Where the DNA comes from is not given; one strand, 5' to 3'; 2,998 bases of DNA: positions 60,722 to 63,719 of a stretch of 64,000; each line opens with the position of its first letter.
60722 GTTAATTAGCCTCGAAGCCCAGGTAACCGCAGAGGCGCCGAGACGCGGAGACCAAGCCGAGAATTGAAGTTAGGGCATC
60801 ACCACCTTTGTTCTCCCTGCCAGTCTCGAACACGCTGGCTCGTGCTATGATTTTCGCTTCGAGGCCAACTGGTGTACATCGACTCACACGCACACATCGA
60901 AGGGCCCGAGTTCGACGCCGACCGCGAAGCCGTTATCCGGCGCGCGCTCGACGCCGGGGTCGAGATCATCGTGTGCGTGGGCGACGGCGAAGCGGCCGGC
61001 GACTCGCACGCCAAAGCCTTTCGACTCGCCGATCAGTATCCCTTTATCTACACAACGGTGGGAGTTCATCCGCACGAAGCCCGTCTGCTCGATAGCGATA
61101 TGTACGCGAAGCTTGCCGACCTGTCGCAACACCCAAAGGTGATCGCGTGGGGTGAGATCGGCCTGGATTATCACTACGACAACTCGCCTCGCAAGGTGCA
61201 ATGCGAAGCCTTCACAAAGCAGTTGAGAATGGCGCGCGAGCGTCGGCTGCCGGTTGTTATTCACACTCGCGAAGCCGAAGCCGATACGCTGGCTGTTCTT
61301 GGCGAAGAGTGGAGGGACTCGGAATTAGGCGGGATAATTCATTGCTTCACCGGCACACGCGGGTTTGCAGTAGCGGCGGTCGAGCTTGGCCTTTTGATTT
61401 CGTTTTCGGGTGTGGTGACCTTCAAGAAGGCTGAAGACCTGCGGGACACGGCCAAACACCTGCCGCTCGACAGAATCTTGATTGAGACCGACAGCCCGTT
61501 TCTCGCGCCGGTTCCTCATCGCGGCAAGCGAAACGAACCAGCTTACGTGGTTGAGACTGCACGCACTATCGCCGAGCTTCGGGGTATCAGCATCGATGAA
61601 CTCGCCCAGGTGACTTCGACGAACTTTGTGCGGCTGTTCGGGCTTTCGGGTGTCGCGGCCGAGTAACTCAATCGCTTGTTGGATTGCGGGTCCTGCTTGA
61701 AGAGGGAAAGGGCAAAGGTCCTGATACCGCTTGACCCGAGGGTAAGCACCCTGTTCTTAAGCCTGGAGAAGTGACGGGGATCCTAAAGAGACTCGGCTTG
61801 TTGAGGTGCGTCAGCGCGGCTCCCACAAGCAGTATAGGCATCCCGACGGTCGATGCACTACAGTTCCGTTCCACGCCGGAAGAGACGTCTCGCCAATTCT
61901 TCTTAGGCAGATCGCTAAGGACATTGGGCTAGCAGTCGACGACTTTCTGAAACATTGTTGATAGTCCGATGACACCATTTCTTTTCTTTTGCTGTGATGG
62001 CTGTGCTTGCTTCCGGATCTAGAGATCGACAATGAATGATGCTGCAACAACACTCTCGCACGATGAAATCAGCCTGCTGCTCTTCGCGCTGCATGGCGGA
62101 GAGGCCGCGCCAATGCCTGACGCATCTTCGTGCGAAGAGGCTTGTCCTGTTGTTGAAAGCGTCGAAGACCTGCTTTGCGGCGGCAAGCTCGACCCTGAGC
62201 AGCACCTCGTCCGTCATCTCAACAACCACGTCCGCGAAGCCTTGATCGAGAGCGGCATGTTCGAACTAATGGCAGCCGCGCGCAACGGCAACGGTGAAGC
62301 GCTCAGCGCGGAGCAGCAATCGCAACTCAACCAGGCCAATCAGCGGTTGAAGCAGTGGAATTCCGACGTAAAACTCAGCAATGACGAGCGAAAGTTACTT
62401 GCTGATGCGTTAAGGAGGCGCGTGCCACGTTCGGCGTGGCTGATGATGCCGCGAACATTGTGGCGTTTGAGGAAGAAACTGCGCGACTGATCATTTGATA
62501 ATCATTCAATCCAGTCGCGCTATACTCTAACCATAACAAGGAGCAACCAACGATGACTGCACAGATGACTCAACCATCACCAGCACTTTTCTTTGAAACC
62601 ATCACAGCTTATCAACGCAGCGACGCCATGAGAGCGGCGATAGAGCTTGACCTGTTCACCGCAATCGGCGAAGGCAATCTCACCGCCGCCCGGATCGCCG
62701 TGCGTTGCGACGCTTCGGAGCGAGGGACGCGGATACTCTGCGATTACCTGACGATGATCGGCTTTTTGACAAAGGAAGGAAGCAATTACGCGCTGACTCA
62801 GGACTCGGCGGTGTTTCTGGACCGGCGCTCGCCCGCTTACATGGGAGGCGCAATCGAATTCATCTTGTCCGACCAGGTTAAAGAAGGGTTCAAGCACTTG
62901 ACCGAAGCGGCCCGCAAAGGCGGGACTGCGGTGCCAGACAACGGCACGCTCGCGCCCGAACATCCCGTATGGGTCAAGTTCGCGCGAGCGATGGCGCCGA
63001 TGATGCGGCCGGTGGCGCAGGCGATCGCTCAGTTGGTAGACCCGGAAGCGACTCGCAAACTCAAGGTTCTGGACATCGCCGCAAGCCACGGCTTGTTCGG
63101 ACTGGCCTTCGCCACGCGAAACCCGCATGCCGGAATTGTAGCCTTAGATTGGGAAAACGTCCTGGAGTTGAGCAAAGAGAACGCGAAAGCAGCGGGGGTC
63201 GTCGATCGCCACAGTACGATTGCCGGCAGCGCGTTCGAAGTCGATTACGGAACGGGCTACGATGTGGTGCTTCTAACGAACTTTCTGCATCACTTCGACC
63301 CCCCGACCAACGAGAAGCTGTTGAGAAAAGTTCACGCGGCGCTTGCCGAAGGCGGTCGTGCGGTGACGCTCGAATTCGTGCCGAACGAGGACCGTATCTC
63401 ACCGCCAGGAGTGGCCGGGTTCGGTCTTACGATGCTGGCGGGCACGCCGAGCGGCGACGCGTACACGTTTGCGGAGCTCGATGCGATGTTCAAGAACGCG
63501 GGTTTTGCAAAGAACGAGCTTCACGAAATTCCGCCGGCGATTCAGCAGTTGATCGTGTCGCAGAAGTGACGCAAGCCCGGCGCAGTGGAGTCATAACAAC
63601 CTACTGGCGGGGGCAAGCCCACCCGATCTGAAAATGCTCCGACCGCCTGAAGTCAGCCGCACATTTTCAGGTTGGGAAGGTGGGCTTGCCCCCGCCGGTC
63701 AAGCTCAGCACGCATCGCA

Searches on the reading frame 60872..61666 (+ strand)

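Call 34: search_protein_families(library=pfam, proteins=[window:60872-61666:+], max_evalue=0.01)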
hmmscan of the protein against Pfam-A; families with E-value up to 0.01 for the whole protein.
window:60872-61666:+ (264 aa): 1 family
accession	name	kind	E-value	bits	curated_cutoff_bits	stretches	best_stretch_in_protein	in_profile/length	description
PF01026.27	TatD_DNase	-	5.8e-85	285.2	27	1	3-257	1-253/253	TatD related DNase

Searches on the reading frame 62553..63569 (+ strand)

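Call 34: search_protein_families(library=pfam, proteins=[window:62553-63569:+], max_evalue=0.01)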
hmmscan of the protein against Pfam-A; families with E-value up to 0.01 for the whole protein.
window:62553-63569:+ (338 aa): 9 families
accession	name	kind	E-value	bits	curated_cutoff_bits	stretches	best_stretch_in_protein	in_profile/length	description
PF08100.18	Dimerisation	-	1.7e-13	50.6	25.6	1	8-90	4-92/93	O-methyltransferase dimerisation domain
PF00891.24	Methyltransf_2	-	4.7e-11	42.9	22.3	1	141-319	37-210/210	O-methyltransferase domain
PF13649.12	Methyltransf_25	-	9.1e-10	39.5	27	1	172-268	1-97/97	Methyltransferase domain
PF08242.18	Methyltransf_12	-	4.9e-09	37.3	30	1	173-269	1-97/98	Methyltransferase domain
PF13489.12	Methyltransf_23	-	3.4e-07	30.6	27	1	153-318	8-159/164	Methyltransferase domain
PF08241.18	Methyltransf_11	-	5.7e-06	27.3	21.2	1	173-271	1-94/95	Methyltransferase domain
PF05175.20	MTS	-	0.0004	20.5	23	1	168-269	31-135/170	Methyltransferase small domain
PF10294.15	Methyltransf_16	-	0.0026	18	21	1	159-215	37-93/174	Lysine methyltransferase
PF01209.24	Ubie_methyltran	-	0.0092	15.8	20.1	0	168-276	47-155/233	ubiE/COQ5 methyltransferase family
